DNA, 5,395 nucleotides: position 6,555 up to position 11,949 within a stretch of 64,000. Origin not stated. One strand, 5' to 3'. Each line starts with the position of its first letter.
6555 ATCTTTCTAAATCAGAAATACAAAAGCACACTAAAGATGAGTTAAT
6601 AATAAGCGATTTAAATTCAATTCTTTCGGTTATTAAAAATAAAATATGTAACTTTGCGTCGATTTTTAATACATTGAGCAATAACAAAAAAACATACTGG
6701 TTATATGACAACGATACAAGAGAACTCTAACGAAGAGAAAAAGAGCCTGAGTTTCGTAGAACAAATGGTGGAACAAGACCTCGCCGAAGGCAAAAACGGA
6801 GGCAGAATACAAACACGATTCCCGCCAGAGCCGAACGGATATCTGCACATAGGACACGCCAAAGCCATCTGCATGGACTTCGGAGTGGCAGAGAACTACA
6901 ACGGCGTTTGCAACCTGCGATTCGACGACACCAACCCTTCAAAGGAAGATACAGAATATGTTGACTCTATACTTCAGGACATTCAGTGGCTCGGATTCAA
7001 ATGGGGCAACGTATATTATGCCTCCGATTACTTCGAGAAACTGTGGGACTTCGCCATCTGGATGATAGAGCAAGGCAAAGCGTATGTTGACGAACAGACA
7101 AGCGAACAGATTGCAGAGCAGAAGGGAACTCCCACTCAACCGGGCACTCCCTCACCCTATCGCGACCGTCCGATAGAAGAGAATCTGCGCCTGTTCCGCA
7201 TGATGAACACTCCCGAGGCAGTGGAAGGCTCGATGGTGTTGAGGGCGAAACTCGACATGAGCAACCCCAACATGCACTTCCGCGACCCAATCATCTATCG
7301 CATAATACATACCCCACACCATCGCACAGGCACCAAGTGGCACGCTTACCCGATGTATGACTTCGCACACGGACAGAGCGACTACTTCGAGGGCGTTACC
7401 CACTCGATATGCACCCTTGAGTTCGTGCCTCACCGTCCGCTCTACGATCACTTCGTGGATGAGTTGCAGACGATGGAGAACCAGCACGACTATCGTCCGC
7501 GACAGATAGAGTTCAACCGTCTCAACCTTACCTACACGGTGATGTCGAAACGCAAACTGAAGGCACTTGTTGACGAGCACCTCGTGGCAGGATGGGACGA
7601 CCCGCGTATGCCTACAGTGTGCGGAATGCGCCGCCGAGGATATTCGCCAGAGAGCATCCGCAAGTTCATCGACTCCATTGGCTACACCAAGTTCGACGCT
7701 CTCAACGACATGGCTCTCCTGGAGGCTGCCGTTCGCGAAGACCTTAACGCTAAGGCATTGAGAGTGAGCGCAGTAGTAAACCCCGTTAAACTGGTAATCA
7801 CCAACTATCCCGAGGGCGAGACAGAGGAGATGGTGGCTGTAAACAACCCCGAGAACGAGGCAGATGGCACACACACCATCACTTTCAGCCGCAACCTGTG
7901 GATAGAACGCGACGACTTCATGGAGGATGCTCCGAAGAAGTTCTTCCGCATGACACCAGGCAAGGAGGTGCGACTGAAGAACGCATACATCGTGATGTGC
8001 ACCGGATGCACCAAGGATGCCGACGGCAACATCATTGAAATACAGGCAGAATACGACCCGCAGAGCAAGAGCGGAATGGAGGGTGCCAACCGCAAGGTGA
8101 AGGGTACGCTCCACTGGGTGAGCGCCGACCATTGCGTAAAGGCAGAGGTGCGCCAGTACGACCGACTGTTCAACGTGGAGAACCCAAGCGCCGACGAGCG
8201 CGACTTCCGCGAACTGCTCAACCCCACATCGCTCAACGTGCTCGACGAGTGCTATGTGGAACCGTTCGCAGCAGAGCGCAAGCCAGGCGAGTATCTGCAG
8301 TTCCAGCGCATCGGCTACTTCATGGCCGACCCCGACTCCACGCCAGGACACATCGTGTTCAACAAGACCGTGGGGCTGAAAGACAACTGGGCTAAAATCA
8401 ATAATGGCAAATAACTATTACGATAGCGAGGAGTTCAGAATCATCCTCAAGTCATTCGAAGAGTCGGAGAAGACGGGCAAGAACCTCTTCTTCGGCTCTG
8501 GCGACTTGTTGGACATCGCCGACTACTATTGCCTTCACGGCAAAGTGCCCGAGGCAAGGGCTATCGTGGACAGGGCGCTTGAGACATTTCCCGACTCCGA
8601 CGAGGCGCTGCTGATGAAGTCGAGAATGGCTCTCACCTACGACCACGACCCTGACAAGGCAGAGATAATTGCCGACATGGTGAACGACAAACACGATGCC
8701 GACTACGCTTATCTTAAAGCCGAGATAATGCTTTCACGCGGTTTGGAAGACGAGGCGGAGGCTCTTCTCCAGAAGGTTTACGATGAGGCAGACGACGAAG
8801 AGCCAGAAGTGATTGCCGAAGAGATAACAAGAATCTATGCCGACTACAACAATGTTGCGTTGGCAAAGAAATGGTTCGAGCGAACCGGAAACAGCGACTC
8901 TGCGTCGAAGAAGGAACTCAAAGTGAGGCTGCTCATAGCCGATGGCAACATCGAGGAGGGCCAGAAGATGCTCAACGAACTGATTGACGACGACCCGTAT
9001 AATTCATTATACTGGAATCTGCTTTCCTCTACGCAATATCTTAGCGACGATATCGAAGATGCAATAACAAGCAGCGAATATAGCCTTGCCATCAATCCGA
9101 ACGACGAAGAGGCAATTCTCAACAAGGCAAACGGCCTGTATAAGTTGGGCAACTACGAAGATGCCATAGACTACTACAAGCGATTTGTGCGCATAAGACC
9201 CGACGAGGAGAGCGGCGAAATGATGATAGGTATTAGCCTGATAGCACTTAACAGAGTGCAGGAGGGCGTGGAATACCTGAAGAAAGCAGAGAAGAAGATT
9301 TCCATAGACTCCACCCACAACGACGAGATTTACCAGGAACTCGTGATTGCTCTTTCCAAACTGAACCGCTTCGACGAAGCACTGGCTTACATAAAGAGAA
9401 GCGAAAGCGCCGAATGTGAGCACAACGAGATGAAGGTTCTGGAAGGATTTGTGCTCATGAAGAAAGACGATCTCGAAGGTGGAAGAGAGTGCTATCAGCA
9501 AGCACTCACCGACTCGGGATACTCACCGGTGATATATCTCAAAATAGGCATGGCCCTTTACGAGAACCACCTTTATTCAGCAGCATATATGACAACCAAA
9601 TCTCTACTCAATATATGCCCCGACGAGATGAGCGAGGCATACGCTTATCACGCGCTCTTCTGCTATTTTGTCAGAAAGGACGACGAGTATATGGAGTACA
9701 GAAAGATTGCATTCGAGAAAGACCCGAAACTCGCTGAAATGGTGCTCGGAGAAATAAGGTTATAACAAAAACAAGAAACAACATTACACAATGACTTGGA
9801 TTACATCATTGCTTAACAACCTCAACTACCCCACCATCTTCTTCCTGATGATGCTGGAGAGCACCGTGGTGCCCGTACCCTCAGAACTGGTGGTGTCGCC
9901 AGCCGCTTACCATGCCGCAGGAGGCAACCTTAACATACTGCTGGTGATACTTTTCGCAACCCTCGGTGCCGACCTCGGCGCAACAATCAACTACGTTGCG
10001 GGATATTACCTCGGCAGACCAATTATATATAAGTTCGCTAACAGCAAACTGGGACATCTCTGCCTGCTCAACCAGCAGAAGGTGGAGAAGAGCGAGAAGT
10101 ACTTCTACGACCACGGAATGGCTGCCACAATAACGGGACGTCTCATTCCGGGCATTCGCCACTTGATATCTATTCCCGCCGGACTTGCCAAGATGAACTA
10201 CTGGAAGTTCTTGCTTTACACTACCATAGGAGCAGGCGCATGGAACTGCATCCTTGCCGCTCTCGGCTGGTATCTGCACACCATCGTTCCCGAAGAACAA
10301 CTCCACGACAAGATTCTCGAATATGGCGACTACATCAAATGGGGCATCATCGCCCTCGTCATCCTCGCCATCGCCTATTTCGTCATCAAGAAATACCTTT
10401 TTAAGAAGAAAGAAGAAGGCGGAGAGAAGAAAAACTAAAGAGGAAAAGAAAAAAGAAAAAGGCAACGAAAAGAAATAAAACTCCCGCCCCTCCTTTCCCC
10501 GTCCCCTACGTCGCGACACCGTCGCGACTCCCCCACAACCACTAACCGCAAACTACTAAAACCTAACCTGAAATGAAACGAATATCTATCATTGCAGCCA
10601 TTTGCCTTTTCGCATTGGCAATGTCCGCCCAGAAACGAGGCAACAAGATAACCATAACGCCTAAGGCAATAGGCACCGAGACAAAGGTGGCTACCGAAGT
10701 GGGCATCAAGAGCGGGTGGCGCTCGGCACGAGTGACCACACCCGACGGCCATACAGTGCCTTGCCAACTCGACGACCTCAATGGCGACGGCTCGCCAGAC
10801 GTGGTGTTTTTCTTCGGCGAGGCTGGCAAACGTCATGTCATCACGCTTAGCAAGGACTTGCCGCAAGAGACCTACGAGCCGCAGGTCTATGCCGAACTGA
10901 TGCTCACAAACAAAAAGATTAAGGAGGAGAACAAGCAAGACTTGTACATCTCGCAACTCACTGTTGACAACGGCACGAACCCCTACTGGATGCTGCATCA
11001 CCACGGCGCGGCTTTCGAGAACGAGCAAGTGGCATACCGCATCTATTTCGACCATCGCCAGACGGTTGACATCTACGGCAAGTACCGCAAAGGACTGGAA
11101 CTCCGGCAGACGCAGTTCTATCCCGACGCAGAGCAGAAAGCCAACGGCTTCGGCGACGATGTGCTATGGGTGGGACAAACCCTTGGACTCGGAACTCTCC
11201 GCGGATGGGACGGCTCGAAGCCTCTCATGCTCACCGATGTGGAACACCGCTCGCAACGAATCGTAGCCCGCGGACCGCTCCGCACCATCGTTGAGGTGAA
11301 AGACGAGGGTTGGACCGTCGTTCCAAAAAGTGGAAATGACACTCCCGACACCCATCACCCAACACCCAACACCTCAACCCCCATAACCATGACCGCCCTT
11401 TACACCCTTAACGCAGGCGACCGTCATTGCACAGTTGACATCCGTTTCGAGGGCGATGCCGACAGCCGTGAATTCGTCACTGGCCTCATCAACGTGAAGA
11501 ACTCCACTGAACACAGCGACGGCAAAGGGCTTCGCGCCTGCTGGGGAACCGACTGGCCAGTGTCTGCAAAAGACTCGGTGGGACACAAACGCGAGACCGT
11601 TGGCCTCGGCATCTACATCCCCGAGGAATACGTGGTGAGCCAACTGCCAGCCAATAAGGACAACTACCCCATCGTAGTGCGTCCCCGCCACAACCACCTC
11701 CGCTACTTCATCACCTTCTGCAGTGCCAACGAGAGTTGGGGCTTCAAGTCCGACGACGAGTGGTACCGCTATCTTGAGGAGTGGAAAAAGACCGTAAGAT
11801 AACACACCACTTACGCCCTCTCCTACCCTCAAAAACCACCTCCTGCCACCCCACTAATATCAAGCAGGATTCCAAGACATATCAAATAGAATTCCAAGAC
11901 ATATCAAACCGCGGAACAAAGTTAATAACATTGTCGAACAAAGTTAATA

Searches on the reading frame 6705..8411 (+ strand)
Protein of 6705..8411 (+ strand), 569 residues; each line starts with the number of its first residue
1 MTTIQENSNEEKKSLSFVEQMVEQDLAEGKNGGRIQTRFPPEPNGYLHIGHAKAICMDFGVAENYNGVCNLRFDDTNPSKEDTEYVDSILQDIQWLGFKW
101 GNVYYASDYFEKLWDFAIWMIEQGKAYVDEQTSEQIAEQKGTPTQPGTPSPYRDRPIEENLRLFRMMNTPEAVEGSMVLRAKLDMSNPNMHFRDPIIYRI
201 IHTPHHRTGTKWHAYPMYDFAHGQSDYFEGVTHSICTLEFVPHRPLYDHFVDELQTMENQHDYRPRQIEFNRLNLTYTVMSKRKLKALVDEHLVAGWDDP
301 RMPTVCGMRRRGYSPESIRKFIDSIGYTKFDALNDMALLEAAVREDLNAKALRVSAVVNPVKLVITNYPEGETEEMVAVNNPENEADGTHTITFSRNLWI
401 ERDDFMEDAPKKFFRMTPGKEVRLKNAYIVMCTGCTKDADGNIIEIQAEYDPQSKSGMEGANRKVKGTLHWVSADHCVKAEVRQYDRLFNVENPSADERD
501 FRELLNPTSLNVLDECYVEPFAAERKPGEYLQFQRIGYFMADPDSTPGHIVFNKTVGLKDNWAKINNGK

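Call 7: search_protein_families(library=pfam, proteins=[window:6705-8411:+], max_evalue=0.01)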
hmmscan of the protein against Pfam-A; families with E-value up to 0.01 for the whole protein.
window:6705-8411:+ (569 aa): 3 families
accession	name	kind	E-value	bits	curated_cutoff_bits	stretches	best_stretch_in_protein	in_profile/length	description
PF00749.27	tRNA-synt_1c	-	2.8e-101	339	23.4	1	35-348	2-313/314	tRNA synthetases class I (E and Q), catalytic domain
PF03950.23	tRNA-synt_1c_C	-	4e-27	94.7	23.9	1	351-451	1-91/91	tRNA synthetases class I (E and Q), anti-codon binding domain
PF20974.2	tRNA-synt_1c_C2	-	1.5e-23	83.7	23.9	1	468-542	1-69/69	tRNA synthetases class I (E and Q), anti-codon binding domain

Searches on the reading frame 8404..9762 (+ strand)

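Call 7: search_protein_families(library=pfam, proteins=[window:8404-9762:+], max_evalue=0.01)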
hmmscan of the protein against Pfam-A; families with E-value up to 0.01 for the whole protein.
window:8404-9762:+ (453 aa): 29 families (the best 25 are shown)
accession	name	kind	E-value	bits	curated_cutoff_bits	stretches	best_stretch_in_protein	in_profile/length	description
PF14559.12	TPR_19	-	4.2e-22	78.7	25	2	215-267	5-57/68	Tetratricopeptide repeat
PF13432.12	TPR_16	-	5.9e-20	71.8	32.7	1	239-296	1-58/65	Tetratricopeptide repeat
PF13428.12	TPR_14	-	1e-19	69.5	23.5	1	35-74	4-43/44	Tetratricopeptide repeat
PF07719.23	TPR_2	-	3.2e-16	58.5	27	1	236-267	2-33/34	Tetratricopeptide repeat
PF13424.12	TPR_12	-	1.5e-10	41.6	30.1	0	237-264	4-32/77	Tetratricopeptide repeat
PF12895.13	ANAPC3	-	2.1e-10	41.2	27.2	1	216-295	4-82/82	Anaphase-promoting complex, cyclosome, subunit 3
PF13174.12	TPR_6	-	1.8e-09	38.1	26.3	0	236-267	1-32/33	Tetratricopeptide repeat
PF00515.34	TPR_1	-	3.6e-09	36.5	27.8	1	237-267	3-33/34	Tetratricopeptide repeat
PF25062.1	ARM_TT21_N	-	3.9e-09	37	40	2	220-406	13-199/222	Tetratricopeptide repeat protein 21 N-terminal ARM repeat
PF13431.12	TPR_17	-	1.4e-08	34.8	24.4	0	227-255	5-33/34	Tetratricopeptide repeat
PF13371.12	TPR_9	-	2.9e-07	30.9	35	1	215-269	9-63/73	Tetratricopeptide repeat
PF23914.1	TPR_CcmH_CycH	-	6.5e-07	29.8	42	0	181-234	101-154/158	Cytochrome c-type biogenesis protein H TPR domain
PF13176.12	TPR_7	-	6.5e-07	29.4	27.9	1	237-270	1-34/36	Tetratricopeptide repeat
PF13374.12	TPR_10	-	8.5e-07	29.2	27.5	0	238-265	5-32/42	Tetratricopeptide repeat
PF13181.12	TPR_8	-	1.4e-06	28.4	25.7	1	237-267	3-33/34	Tetratricopeptide repeat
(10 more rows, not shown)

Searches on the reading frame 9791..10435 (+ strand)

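Call 7: search_protein_families(library=pfam, proteins=[window:9791-10435:+], max_evalue=0.01)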
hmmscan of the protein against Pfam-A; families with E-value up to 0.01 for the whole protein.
window:9791-10435:+ (215 aa): 2 families
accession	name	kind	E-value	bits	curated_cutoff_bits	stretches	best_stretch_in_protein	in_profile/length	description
PF09335.16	VTT_dom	-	2.6e-21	76.8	33.9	1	42-160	9-122/123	VTT domain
PF03994.20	DUF350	-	0.0046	17.5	26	1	159-206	58-100/133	Domain of Unknown Function (DUF350)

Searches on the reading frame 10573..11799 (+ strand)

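Call 6: search_protein_families(library=padloc, proteins=[window:10573-11799:+], max_evalue=0.1)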
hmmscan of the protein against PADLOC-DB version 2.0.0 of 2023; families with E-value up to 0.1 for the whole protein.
window:10573-11799:+ (409 aa): 0 families

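Call 7: search_protein_families(library=pfam, proteins=[window:10573-11799:+], max_evalue=0.01)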
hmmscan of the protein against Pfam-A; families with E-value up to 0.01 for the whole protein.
window:10573-11799:+ (409 aa): 1 family
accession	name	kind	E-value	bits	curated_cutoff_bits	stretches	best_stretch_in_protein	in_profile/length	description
PF16153.10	DUF4861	-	8.8e-96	321.6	22.3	1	48-408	29-374/380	Domain of unknown function (DUF4861)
